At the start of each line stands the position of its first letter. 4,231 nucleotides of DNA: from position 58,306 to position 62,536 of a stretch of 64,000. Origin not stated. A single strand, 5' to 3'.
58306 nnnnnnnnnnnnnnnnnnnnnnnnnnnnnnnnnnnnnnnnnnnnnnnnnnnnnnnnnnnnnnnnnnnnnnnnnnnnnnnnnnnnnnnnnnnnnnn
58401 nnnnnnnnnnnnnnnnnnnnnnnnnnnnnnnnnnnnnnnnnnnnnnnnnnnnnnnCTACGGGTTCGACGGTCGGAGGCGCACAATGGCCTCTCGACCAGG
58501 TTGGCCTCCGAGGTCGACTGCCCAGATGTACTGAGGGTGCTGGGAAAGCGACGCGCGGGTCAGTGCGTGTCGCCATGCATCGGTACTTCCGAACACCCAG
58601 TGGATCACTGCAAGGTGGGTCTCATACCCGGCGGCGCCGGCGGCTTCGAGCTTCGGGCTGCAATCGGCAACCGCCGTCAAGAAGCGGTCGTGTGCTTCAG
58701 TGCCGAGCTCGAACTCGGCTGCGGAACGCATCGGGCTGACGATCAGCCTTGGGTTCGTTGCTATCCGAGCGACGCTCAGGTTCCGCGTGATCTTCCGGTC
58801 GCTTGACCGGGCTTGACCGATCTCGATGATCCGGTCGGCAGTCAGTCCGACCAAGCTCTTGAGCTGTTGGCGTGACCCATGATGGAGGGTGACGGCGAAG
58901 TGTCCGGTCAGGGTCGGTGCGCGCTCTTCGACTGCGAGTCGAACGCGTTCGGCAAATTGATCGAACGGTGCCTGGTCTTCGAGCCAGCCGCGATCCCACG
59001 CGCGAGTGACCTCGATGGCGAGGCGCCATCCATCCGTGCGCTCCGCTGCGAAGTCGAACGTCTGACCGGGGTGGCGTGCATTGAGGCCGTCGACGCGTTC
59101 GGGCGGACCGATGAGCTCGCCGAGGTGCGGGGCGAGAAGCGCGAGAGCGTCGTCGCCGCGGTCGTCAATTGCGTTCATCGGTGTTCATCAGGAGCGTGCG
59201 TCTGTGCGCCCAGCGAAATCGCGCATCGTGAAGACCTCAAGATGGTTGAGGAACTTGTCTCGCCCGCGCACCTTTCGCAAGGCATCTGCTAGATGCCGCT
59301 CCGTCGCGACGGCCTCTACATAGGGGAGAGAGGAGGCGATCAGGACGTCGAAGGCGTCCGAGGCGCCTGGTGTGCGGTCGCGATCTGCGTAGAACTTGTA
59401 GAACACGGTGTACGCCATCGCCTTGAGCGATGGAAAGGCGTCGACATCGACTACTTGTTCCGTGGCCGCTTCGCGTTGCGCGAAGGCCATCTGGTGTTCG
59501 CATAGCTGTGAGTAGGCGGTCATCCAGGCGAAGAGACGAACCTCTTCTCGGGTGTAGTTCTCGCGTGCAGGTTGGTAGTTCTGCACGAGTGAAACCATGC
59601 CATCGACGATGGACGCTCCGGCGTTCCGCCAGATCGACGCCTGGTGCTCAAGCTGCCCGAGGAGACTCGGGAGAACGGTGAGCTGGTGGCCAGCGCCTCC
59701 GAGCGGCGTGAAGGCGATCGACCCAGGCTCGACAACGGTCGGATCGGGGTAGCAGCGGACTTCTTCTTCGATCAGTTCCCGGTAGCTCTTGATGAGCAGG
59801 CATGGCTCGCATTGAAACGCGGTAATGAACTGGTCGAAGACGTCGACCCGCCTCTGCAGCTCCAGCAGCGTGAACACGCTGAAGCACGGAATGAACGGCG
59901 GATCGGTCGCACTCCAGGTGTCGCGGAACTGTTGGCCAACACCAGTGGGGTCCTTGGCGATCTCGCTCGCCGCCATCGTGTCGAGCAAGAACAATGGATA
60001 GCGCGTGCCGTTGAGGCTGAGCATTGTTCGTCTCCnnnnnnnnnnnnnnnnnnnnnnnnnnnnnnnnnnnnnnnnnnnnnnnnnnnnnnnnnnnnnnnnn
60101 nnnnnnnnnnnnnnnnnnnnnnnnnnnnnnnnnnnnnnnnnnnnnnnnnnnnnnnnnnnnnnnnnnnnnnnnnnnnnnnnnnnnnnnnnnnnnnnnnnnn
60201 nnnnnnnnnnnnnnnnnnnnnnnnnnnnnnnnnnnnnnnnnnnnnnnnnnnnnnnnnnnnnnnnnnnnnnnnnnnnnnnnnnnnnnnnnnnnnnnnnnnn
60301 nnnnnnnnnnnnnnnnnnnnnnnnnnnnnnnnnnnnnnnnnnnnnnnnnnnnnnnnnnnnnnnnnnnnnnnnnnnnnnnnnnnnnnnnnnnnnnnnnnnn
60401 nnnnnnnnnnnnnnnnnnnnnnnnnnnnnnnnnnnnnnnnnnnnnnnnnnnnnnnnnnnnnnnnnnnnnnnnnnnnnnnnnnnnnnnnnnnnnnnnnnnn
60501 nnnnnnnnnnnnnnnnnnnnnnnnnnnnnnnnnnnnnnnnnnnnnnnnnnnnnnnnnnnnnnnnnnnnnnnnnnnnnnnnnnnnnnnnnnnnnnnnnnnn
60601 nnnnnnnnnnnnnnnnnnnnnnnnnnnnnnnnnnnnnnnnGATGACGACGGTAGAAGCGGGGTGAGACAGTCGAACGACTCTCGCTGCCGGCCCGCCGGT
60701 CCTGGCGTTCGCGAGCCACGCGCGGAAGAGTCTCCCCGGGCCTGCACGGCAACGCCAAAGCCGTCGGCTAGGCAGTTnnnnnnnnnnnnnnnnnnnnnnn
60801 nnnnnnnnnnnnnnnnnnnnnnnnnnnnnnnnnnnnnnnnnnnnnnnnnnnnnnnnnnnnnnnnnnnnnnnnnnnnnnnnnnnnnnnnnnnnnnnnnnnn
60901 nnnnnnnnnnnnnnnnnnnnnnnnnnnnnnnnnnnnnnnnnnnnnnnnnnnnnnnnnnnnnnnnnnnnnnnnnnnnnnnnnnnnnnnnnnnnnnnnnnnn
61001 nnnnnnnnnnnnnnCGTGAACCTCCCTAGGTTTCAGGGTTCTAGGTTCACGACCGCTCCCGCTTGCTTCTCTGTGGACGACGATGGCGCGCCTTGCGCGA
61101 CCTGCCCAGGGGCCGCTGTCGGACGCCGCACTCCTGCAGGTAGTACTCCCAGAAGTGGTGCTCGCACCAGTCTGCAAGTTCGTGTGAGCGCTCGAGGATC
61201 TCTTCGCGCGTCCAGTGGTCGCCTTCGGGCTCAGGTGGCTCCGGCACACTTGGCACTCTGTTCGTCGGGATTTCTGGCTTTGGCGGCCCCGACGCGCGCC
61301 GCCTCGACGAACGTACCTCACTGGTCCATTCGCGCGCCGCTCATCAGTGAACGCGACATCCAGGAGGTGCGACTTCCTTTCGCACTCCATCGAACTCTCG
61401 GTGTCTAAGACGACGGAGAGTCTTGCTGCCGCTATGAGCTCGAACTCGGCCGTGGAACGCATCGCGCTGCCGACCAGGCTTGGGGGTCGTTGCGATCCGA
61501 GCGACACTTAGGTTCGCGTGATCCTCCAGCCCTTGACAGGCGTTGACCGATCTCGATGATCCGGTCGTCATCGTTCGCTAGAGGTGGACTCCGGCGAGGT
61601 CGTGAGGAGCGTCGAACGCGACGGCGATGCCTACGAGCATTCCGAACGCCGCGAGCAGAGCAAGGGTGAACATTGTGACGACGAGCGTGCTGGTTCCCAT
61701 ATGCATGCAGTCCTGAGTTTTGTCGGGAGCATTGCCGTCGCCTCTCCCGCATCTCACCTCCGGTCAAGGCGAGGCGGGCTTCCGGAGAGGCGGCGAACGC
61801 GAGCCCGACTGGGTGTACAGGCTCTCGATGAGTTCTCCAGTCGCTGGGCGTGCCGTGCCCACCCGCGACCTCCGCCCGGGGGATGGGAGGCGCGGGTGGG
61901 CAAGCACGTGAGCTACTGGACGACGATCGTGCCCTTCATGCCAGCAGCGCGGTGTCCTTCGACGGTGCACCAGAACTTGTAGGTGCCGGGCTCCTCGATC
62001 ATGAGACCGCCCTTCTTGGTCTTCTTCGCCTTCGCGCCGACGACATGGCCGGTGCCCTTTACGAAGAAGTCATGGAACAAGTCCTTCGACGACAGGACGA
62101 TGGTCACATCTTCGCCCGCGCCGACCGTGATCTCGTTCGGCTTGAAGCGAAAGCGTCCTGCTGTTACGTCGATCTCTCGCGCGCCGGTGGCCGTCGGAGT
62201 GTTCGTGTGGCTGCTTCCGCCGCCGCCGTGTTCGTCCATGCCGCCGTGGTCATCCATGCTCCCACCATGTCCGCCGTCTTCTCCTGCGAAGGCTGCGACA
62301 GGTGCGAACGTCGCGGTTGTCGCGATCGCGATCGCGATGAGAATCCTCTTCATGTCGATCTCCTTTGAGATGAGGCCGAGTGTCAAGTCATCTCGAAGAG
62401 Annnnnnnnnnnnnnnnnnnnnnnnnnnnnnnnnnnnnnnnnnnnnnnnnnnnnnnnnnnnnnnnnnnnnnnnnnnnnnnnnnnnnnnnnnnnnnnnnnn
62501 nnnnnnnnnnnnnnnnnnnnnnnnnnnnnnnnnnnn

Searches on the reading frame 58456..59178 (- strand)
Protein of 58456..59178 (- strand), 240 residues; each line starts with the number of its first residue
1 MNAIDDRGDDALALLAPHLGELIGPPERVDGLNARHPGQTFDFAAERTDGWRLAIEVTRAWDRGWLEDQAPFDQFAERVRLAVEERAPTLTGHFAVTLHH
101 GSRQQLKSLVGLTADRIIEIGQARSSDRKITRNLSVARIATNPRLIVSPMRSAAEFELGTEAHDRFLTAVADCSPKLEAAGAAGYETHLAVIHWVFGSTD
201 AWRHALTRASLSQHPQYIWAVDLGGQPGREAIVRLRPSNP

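Call 45: search_protein_families(library=pfam, proteins=[window:58456-59178:-], max_evalue=0.01)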
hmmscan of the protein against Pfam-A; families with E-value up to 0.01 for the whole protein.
window:58456-59178:- (240 aa): 0 families

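Call 51: search_protein_families(library=padloc, proteins=[window:58456-59178:-], max_evalue=1)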
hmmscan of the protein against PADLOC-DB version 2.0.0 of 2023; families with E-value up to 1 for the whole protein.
window:58456-59178:- (240 aa): 0 families

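Call 88: search_protein_families(library=ncbifam, proteins=[window:58456-59178:-], max_evalue=0.1)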
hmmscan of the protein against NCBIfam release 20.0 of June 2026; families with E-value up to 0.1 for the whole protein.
window:58456-59178:- (240 aa): 0 families

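Call 90: search_solved_structures(query=window:58456-59178:-, max_evalue=1)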
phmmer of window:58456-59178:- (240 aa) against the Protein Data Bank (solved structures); distinct sequences matched with E-value up to 1: 1.
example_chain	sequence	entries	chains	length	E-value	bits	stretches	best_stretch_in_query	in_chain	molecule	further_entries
3f9s_A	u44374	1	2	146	0.071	15.8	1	22-108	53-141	putative polyketide cyclase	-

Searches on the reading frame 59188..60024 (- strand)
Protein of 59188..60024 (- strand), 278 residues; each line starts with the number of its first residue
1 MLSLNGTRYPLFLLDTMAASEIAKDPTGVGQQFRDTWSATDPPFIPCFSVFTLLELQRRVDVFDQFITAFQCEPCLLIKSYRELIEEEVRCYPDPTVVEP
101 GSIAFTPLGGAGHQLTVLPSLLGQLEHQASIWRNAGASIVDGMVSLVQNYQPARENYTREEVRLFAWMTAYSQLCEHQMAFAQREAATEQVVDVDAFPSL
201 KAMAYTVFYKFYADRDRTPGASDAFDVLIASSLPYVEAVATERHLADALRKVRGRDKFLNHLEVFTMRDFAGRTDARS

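Call 45: search_protein_families(library=pfam, proteins=[window:59188-60024:-], max_evalue=0.01)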
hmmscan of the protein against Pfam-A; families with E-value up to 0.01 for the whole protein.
window:59188-60024:- (278 aa): 0 families

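Call 51: search_protein_families(library=padloc, proteins=[window:59188-60024:-], max_evalue=1)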
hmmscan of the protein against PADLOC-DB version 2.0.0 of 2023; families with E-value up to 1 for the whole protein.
window:59188-60024:- (278 aa): 0 families

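Call 52: search_protein_families(library=pfam, proteins=[window:59188-60024:-], max_evalue=1)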
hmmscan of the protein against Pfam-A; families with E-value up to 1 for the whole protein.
window:59188-60024:- (278 aa): 1 family
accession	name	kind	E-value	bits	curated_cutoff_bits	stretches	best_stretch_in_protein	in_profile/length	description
PF11331.13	Zn_ribbon_12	-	0.1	12.8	27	1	43-75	5-37/45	EDR4 zinc-ribbon domain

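Call 88: search_protein_families(library=ncbifam, proteins=[window:59188-60024:-], max_evalue=0.1)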
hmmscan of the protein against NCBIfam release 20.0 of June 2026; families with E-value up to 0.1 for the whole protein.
window:59188-60024:- (278 aa): 0 families

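Call 89: search_solved_structures(query=window:59188-60024:-, max_evalue=1)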
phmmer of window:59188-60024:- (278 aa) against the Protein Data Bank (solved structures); distinct sequences matched with E-value up to 1: 1.
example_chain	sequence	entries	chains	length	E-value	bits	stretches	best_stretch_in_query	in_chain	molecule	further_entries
9fwa_A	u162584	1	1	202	0.89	12.4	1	118-201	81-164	Retroaldolase 36 (RAD36)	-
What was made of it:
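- Tried and rejected: B, C and D have no NCBIfam or PDB sequence match (calls 88-90).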

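Call 91: find_homologous_proteins(query=window:59188-60024:-, max_evalue=0.001)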
Query window:59188-60024:- (278 aa): 71 proteins with E <= 0.001 among 1671 candidates.
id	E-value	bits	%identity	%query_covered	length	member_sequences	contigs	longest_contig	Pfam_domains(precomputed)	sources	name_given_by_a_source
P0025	1.8e-184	630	100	100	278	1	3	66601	-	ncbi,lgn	-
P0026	6.6e-143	493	78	97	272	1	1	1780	-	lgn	-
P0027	1.4e-88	315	53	97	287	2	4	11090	-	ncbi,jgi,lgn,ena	-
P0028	3.5e-87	311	54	97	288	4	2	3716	-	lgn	-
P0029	3.6e-86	307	55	97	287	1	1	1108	-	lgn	-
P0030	4.9e-86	307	54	100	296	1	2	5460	-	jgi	jgi:hypothetical protein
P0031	1.4e-84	302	53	97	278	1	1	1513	-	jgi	jgi:hypothetical protein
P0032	9.1e-84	299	52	97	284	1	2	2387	-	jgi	jgi:hypothetical protein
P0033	3.3e-83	298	54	97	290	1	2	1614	-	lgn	-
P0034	1.8e-82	295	51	97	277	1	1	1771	-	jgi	jgi:hypothetical protein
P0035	9.4e-82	293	54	97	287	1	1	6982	-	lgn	-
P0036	1.3e-81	292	53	97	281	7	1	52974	-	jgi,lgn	jgi:hypothetical protein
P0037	1.3e-81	292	52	97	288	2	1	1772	-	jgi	jgi:hypothetical protein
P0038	2.4e-81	291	53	95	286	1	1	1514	-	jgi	jgi:hypothetical protein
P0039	7.8e-81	290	54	91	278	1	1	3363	-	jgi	jgi:hypothetical protein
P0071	1.3e-68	250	46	97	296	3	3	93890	-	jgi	jgi:hypothetical protein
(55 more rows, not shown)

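Call 92: find_encoding_contigs(protein=P0025, flank=10000, max_places=3)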
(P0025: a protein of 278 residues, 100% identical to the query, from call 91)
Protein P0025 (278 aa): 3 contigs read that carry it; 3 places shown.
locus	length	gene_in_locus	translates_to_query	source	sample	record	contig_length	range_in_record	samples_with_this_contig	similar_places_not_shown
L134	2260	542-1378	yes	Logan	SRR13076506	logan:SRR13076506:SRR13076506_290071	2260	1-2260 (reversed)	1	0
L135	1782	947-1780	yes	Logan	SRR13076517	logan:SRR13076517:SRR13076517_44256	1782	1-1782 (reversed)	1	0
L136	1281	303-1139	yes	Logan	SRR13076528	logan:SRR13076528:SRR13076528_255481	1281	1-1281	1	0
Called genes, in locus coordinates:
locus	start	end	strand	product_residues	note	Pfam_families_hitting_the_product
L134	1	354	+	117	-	?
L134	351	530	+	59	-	-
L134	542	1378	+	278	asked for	-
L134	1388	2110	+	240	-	-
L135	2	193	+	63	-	?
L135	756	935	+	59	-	-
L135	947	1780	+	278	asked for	?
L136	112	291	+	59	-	-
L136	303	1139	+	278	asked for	-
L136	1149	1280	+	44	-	?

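Call 93: find_encoding_contigs(protein=P0027, flank=6000, max_places=3)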
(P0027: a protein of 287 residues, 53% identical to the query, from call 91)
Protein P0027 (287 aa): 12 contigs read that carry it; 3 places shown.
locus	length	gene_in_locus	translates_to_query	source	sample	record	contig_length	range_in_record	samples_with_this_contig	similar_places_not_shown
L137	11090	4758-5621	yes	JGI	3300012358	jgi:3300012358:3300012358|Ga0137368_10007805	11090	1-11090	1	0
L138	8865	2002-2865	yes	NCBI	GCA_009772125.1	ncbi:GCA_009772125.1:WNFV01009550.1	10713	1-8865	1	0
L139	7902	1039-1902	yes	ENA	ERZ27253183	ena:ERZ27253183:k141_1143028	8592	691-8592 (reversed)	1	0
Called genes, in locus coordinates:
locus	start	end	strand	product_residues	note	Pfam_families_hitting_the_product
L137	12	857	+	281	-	-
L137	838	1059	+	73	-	-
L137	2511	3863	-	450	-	PF07676:PD40 (faint), PF26549:Tricorn_N (weak)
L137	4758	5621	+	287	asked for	-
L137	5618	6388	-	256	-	-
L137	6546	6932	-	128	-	PF12773:DZR (faint), PF13240:Zn_Ribbon_1, PF00211:Guanylate_cyc (weak)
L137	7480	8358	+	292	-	PF00201:UDPGT, PF04101:Glyco_tran_28_C, PF06722:EryCIII-like_C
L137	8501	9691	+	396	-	PF00246:Peptidase_M14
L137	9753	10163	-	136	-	PF10027:DUF2269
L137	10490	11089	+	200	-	?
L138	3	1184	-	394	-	?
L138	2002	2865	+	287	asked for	-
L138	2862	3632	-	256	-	-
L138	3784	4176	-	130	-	PF12773:DZR (faint), PF13240:Zn_Ribbon_1, PF00211:Guanylate_cyc (weak)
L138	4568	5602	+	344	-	PF00201:UDPGT, PF04101:Glyco_tran_28_C, PF06722:EryCIII-like_C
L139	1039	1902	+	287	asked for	-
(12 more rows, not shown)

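Call 94: find_encoding_contigs(protein=P0036, flank=6000, max_places=2)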
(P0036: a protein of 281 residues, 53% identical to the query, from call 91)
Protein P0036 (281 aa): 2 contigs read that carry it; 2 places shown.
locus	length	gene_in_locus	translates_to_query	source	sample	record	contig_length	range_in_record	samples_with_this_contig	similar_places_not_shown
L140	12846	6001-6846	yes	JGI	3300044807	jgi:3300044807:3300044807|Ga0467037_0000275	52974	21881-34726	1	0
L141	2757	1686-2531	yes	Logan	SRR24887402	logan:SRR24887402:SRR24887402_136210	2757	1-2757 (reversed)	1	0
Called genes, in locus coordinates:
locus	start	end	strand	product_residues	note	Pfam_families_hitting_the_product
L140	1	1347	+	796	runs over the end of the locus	PF00069:Pkinase (weak)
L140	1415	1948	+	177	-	-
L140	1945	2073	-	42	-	-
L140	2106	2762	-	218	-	PF13365:Trypsin_2 (weak)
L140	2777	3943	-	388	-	PF06054:CoiA_nuc (weak)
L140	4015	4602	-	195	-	PF23913:DUF7255 (faint)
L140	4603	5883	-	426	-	-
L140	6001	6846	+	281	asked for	-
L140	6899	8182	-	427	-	PF05977:MFS_3, PF07690:MFS_1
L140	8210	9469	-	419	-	PF05977:MFS_3, PF07690:MFS_1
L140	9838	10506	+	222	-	-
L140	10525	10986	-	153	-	PF01243:PNPOx_N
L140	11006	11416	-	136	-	PF07366:SnoaL, PF12680:SnoaL_2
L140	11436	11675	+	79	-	-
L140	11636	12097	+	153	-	PF04229:GrpB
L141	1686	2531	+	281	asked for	-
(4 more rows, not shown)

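Call 95: find_encoding_contigs(protein=P0071, flank=6000, max_places=2)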
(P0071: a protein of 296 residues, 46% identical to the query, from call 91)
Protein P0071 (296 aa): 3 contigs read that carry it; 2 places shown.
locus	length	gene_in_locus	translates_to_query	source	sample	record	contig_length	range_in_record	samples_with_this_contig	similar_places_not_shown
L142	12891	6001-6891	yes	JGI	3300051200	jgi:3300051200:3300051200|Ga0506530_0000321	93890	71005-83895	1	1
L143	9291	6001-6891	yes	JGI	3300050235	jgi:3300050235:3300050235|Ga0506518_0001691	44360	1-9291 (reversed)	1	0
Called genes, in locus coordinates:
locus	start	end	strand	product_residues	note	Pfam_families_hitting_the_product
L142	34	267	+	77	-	PF00581:Rhodanese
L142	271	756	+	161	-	PF00571:CBS (weak)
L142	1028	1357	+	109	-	-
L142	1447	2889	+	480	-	-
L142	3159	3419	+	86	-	-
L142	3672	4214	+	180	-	PF13683:rve_3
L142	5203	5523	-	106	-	-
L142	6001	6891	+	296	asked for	-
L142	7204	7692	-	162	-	PF01872:RibD_C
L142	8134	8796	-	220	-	PF13489:Methyltransf_23, PF08241:Methyltransf_11, PF08242:Methyltransf_12, PF13649:Methyltransf_25, PF13847:Methyltransf_31 (weak)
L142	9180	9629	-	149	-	PF00903:Glyoxalase, PF13669:Glyoxalase_4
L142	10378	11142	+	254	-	-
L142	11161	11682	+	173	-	-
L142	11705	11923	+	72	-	-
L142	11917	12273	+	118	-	-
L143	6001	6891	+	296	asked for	-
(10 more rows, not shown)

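Call 110: predict_structure(alignment_id=A5)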
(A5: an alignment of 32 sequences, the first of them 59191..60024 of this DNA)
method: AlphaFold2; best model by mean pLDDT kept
length: 278 residues; sequences in the alignment: 32
mean_pLDDT: 91.7   pTM: 0.89
mean pLDDT of the five models: 91.7, 91.6, 91.2, 90.0, 89.8
residues with pLDDT >= 90: 225; 70-90: 46; 50-70: 2; < 50: 5
segments of 3 or more residues with pLDDT < 50: 274-278
pLDDT, mean of each block of 10 residues (from residue 1): 91 96 93 91 95 91 96 95 96 94 92 91 86 88 92 93 96 95 91 94 96 91 92 97 93 91 93 49
secondary structure, 60 per line:
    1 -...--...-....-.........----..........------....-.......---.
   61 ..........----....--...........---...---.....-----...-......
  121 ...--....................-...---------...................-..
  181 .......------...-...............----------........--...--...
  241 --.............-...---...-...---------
elements in order: E2-4 E7-9 E11-14 H16-24 H29-38 E45-48 H50-56 H60-70 E75-78 H81-91 E101-105 H115-123 H126-145 H159-177 H179-187 H198-212 H223-230 E238-240 H243-255 E263-265
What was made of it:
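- On PIN-domain nuclease (for companion gene C): The AF2 model has pLDDT 91.7 (call 110).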

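Call 112: fold_search(model_id=the predicted structure, library=pdb)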
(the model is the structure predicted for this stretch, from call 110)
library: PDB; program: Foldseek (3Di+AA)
matches with E <= 10: 309; with E <= 0.001: 0
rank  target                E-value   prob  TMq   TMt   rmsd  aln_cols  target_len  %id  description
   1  2g36                  1.6e-01  0.30  0.25  0.23  13.3       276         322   11  Crystal structure of Tryptophanyl-tRNA synthetase (EC 6.1.1.2) (Tryptophan-tRNA ligase)(TrpRS) (tm0492) from THERMOTOGA  (released 2006-03-28)
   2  6zqg_UX               4.5e-01  0.66  0.18  0.32   3.7        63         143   13  Cryo-EM structure of the 90S pre-ribosome from Saccharomyces cerevisiae, state Dis-C (released 2020-09-23)
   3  7mq8_SL               4.7e-01  0.66  0.17  0.24   2.9        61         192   18  Cryo-EM structure of the human SSU processome, state pre-A1 (released 2021-09-22)
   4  9n7b_SL               4.7e-01  0.60  0.17  0.31   3.3        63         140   13  SSU processome maturation and disassembly, State O (released 2025-10-29)
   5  9n6v_SL               5.6e-01  0.44  0.17  0.25   5.8        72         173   15  SSU processome maturation and disassembly, State A (released 2025-11-05)
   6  5yz4                  5.6e-01  0.33  0.19  0.34   4.8        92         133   13  Structure of the PIN domain endonuclease Utp24 (released 2018-12-19)
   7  6ncr_A                5.6e-01  0.15  0.24  0.21  16.5       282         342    8  Crystal Structure of Tryptophan-tRNA ligase from Chlamydia trachomatis with bound L-tryptophan (released 2018-12-26)
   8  7mqa_SL               6.9e-01  0.63  0.18  0.27   3.2        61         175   18  Cryo-EM structure of the human SSU processome, state post-A1 (released 2021-09-22)
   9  4mo4_A                6.9e-01  0.13  0.15  0.13   9.2       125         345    9  Crystal structure of AnmK bound to AMPPCP (released 2014-01-01)
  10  5wz4_A                7.3e-01  0.21  0.18  0.32   5.8        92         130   14  Crystal structure of Mycobacterium tuberculosis VapC20 (Rv2549c), Sarcin-Ricin loop cleaving toxin (released 2017-10-25)
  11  4mo5_C                7.3e-01  0.12  0.15  0.13   9.4       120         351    9  Crystal structure of AnmK bound to AMPPCP and anhMurNAc (released 2014-01-01)
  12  9n7a_SL               7.7e-01  0.41  0.18  0.32   6.0        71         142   14  SSU processome maturation and disassembly, State N (released 2025-11-05)
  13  4mo5_B                7.7e-01  0.13  0.15  0.13   9.5       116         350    9  Crystal structure of AnmK bound to AMPPCP and anhMurNAc (released 2014-01-01)
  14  3p0i_B                8.6e-01  0.11  0.22  0.14  17.8       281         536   10  Leishmania major Tyrosyl-tRNA synthetase in complex with tyrosinol, cubic crystal form (released 2011-03-23)
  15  6gcn_A                8.6e-01  0.06  0.18  0.13  21.0       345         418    8  Truncated FtsH from A. aeolicus in R32 (released 2018-08-22)
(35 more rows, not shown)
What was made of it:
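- PIN fold matches are non-significant, at E = 0.5-1 (call 112).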

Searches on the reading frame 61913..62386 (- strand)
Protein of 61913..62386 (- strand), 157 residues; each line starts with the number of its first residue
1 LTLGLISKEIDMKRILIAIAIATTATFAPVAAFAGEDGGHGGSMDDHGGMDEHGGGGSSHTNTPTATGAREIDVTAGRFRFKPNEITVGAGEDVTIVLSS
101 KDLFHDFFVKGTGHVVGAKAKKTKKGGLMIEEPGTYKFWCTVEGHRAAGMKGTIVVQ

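Call 52: search_protein_families(library=pfam, proteins=[window:61913-62386:-], max_evalue=1)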
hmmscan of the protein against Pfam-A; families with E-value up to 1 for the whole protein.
window:61913-62386:- (157 aa): 4 families
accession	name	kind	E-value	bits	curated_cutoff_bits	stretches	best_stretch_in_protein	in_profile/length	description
PF00127.26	Copper-bind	-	1.5e-09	38.6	21.2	1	71-157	4-99/99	Copper binding proteins, plastocyanin/azurin family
PF13473.12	Cupredoxin_1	-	3.8e-07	30.5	27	1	66-156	17-104/104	Cupredoxin-like domain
PF23509.1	MSMEG_3727_PQQ-assoc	-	0.053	13.4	27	1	70-157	45-135/152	MSMEG_3727, PQQ-associated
PF00116.26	COX2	-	0.16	12.3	22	1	83-141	45-103/120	Cytochrome C oxidase subunit II, periplasmic domain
